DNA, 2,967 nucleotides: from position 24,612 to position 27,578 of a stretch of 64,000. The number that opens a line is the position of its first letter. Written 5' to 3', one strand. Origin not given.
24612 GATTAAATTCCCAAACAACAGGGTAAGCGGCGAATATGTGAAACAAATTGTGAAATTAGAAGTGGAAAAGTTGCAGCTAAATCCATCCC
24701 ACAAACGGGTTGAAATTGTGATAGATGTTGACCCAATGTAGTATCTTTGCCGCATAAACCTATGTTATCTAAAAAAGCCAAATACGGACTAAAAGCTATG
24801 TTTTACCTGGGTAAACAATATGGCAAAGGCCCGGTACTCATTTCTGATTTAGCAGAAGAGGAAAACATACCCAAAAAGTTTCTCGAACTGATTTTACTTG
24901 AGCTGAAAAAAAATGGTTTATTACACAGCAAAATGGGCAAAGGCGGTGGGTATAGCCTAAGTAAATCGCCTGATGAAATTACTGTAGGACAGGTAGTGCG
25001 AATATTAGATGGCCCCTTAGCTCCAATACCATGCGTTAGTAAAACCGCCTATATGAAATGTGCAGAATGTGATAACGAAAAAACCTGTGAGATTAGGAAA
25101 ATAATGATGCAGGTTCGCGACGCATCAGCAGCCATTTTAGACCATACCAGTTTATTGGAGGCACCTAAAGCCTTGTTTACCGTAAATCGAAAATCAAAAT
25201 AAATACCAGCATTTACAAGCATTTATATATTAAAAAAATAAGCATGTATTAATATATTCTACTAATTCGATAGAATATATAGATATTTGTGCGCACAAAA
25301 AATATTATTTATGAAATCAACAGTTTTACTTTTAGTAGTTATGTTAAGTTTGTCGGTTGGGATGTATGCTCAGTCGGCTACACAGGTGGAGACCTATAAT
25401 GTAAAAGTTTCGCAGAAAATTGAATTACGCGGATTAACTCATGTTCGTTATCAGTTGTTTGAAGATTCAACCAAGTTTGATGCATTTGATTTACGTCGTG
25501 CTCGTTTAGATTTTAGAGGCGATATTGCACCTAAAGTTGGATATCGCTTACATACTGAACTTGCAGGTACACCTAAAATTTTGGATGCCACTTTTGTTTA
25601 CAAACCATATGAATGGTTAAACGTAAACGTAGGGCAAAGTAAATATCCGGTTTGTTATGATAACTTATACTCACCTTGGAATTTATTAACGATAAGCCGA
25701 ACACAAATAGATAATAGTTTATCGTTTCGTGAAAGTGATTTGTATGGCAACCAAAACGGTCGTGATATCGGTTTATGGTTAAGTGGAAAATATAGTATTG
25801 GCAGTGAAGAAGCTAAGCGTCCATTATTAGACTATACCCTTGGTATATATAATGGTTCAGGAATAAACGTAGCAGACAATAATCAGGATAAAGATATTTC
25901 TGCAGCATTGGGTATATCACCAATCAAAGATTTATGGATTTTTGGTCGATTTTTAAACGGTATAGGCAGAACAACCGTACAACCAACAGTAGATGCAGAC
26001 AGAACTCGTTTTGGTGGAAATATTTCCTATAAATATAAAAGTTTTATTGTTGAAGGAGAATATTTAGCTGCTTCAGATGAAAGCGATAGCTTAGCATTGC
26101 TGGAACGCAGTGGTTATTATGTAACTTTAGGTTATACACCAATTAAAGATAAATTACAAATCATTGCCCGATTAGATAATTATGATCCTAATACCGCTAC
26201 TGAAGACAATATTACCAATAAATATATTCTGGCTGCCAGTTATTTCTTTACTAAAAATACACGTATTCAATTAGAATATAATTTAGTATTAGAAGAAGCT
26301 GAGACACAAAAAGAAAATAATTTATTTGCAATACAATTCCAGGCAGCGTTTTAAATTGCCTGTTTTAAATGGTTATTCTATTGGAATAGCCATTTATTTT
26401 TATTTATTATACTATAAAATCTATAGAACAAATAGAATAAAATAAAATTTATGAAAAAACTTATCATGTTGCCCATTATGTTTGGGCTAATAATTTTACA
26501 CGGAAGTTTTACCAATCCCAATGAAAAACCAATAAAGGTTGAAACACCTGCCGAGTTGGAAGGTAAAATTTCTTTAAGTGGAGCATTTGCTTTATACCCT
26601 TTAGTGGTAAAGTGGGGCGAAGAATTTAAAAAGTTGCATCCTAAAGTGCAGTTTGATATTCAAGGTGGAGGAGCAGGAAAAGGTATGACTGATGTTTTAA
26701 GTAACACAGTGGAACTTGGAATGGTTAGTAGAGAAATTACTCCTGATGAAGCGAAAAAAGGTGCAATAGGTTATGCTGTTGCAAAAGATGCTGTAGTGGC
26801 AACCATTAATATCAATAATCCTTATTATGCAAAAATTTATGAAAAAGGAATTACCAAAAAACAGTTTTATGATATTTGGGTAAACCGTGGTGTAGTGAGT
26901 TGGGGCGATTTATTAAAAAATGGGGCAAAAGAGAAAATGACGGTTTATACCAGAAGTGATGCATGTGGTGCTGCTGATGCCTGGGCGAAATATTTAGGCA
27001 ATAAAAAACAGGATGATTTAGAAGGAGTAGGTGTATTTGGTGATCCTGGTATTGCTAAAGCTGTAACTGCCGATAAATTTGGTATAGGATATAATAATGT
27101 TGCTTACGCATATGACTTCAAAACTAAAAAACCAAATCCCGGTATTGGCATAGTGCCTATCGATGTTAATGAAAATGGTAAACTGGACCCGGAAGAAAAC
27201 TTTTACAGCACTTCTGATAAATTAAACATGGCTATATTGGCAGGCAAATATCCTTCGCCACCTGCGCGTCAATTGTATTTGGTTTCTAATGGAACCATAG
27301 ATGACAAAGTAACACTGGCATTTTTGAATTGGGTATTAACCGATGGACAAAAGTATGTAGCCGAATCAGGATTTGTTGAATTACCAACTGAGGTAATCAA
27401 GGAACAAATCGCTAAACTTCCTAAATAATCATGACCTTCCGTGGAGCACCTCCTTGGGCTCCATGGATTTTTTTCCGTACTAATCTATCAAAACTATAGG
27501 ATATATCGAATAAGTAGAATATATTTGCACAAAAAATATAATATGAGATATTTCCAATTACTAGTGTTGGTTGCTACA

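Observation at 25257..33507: A 19-bp CTAT-N7-ATAG element ties the Pst-1 promoters to a peroxiredoxin operon and an SLC13 transporter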

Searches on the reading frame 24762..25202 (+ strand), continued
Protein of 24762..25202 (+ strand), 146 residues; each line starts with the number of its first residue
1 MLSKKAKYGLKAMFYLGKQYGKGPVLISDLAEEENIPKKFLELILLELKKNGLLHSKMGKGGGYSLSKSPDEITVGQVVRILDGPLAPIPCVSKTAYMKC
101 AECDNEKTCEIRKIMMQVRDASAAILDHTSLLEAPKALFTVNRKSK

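Call 33: search_solved_structures(query=window:24762-25202:+, max_evalue=0.00001, show_alignments=2)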
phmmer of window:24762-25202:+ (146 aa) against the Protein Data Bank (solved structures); distinct sequences matched with E-value up to 0.00001: 12.
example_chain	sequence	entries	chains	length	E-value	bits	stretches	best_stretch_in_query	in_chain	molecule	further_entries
4cic_A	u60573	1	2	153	1.5e-21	79.8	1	2-108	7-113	TRANSCRIPTIONAL REGULATOR, BADM/RRF2 FAMILY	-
2y75_A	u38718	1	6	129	3.9e-20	75.2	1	2-131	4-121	HTH-TYPE TRANSCRIPTIONAL REGULATOR CYMR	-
3t8r_A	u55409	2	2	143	7.1e-16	61.4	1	2-93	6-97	Staphylococcus aureus CymR | Staphylococcus aureus CymR (oxidized form)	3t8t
3lwf_A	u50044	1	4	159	1.9e-15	60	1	3-92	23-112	Putative transcriptional regulator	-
4hf0_A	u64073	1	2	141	1.2e-12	50.9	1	2-85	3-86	HTH-type transcriptional regulator IscR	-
4chu_A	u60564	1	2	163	1.9e-12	50.3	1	2-84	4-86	HTH-TYPE TRANSCRIPTIONAL REGULATOR ISCR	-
4hf1_A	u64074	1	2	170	2e-12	50.2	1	2-84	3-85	HTH-type transcriptional regulator IscR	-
4hf2_A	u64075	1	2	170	1.4e-11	47.5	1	2-84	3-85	HTH-type transcriptional regulator IscR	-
7zpn_A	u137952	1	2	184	5.9e-10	42.2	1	2-87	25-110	HTH-type transcriptional regulator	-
6hsd_A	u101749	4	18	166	1.9e-06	30.9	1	23-128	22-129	Rrf2 family transcriptional regulator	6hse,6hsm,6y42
6y45_A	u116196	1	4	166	2.6e-06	30.4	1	23-128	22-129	Rrf2 family transcriptional regulator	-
5n07_A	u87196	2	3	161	8.9e-06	28.7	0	10-131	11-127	HTH-type transcriptional repressor NsrR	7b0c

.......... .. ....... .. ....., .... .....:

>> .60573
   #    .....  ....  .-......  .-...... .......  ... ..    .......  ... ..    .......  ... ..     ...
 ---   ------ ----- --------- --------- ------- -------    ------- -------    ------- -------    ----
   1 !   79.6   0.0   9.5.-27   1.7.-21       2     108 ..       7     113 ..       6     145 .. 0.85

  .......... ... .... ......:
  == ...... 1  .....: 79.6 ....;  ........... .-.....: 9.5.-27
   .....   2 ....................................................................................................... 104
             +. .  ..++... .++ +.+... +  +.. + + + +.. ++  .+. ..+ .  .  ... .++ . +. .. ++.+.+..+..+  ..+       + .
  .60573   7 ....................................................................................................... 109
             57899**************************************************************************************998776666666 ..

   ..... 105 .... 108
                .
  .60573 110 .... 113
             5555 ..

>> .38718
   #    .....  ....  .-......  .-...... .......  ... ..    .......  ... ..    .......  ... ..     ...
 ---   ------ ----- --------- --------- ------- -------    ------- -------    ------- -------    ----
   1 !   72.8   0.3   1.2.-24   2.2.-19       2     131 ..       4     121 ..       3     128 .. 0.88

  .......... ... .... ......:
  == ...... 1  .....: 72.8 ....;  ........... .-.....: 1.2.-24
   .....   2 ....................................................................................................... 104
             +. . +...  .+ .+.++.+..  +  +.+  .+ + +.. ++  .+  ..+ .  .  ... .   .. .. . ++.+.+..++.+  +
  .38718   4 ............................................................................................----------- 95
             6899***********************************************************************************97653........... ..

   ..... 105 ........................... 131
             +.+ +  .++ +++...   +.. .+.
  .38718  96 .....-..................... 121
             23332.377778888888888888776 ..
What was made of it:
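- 24762..25202 (+): Rrf2-family transcription factor, the proposed binder. It is 146 aa and has four invariant cysteines: C91, C100, C103 and C109 (C-x8-C-x2-C-x5-C). The closest PDB entries are 4CIC and B. subtilis CymR 2Y75 (call 33).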

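Call 66: search_protein_families(library=pfam, max_evalue=0.00001, proteins=[L034:10598-13153:+])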
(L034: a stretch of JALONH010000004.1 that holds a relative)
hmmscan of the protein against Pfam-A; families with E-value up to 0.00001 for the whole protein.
L034:10598-13153:+ (851 aa): 4 families
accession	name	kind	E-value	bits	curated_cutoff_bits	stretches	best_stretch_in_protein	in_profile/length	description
PF00593.30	TonB_dep_Rec_b-barrel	-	1.2e-35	124.7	27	1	360-814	39-436/436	TonB dependent receptor-like, beta-barrel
PF07715.20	Plug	-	1.9e-17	64.2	23.9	1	116-225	2-107/107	TonB-dependent Receptor Plug Domain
PF13715.12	CarbopepD_reg_2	-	7.5e-14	52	32.2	1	26-88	1-64/88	CarboxypepD_reg-like domain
PF13620.12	CarboxypepD_reg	-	2.2e-08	34.8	32.3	1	26-84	2-64/82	Carboxypeptidase regulatory-like domain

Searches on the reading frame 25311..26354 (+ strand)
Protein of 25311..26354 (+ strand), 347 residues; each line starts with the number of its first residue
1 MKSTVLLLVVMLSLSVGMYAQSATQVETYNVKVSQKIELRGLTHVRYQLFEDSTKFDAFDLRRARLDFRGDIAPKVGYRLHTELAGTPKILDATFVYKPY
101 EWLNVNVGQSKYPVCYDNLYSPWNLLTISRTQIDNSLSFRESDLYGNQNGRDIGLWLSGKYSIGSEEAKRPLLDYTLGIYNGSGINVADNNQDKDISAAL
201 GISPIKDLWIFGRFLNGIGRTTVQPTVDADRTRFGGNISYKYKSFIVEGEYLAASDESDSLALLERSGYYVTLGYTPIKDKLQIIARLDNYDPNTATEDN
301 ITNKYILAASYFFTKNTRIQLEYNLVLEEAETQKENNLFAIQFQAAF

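Call 4: search_protein_families(library=ncbifam, proteins=[window:25311-26354:+])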
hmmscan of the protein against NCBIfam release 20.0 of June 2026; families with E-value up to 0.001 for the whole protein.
window:25311-26354:+ (347 aa): 1 family
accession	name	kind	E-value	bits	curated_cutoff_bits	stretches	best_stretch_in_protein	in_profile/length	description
NF040900.1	porin_ExtI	equivalog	2.4e-07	29.9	150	0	89-133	114-158/403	selenite/tellurite reduction operon porin ExtI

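Call 9: search_protein_families(library=pfam, proteins=[window:25311-26354:+])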
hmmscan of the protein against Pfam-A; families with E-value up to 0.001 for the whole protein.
window:25311-26354:+ (347 aa): 2 families
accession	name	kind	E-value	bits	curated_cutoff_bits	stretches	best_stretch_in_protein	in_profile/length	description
PF07396.17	Porin_O_P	-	4e-14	53.1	20.9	1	57-344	25-367/370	Phosphate-selective porin O and P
PF13609.12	Porin_4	-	5.2e-09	36.8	27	1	140-324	140-303/310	Gram-negative porin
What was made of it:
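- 25311..26354 (+): Porin_O_P family anion porin. Pfam PF07396 (call 9).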

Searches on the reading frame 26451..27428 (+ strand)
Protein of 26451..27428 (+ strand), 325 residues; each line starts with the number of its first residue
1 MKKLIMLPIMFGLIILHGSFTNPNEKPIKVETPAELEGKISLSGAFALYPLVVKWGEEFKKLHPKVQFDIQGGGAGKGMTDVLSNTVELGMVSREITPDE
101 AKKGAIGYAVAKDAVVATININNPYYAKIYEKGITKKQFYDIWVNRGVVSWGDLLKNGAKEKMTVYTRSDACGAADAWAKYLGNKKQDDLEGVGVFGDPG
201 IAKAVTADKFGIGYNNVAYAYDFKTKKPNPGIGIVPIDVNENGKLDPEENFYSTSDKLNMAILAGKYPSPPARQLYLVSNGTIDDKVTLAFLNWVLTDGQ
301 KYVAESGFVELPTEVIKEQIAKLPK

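Call 4: search_protein_families(library=ncbifam, proteins=[window:26451-27428:+])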
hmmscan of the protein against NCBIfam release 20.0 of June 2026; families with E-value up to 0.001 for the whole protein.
window:26451-27428:+ (325 aa): 4 families
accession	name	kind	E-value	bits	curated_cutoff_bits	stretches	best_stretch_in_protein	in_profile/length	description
TIGR02136.1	ptsS_2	subfamily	4.3e-29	101.6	206.6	1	1-310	1-294/295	phosphate ABC transporter substrate-binding protein PstS family protein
TIGR00975.1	3a0107s03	equivalog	3e-18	66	205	1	42-221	3-201/315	phosphate ABC transporter substrate-binding protein PstS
NF008171.0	PRK10918.1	equivalog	2.6e-05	23.4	339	0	40-202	27-206/346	phosphate ABC transporter substrate-binding protein PstS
TIGR04505.1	PtsS_plasma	equivalog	0.00023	20.7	175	0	127-250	176-294/334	phosphate ABC transporter substrate-binding protein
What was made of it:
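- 26451..27428 (+): PstS-like binding protein 1a, of the variant ligand-loop subfamily. TIGR02136 scores 101.6, below its cutoff of 206.6 (call 4).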
